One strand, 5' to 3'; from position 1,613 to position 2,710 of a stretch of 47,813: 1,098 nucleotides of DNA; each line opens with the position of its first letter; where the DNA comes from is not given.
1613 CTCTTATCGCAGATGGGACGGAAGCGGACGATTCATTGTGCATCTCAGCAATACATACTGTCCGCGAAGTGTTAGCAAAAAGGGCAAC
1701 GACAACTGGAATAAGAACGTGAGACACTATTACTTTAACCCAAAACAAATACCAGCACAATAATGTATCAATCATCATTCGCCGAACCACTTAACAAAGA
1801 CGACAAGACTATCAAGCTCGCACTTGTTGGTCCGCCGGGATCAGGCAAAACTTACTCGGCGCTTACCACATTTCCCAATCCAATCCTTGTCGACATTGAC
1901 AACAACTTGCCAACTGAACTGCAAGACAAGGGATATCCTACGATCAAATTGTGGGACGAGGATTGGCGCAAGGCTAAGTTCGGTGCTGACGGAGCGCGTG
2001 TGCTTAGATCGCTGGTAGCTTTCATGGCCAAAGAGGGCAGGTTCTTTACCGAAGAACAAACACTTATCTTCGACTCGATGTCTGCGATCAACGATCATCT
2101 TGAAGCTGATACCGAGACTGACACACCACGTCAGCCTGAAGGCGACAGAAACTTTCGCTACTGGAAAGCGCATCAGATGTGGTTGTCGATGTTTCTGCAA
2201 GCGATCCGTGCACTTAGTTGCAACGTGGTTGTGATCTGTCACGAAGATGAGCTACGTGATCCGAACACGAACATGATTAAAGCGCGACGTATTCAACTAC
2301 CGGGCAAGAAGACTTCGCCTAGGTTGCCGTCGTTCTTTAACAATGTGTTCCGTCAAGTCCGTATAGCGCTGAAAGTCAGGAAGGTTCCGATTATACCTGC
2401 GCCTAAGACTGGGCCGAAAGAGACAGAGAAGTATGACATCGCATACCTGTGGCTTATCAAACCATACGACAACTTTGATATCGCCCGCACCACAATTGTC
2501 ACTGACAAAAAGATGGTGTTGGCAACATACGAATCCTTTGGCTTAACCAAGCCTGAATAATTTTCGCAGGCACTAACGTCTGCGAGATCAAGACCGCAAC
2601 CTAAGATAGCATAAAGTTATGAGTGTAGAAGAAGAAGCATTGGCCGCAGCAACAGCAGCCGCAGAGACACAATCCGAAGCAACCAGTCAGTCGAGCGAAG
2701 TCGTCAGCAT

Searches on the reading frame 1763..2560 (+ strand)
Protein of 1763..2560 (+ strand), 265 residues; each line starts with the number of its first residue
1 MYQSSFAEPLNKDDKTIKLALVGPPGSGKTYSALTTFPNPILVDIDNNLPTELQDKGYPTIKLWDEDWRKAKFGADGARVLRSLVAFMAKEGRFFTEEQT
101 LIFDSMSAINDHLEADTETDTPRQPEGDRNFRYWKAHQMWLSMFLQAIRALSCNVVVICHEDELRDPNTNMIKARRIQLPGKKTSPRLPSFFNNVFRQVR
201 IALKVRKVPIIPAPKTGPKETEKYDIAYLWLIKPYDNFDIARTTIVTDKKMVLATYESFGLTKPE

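Call 71: search_protein_families(library=phrogs, proteins=[window:1763-2560:+], max_evalue=0.001)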
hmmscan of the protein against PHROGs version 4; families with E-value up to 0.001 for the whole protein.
window:1763-2560:+ (265 aa): 2 families
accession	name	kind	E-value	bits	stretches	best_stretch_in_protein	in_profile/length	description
phrog_124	-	DNA, RNA and nucleotide metabolism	1.4e-18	68.4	1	8-199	35-208/382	Sak4-like ssDNA annealing protein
phrog_1366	-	unknown function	5e-06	27.3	1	12-159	10-153/307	-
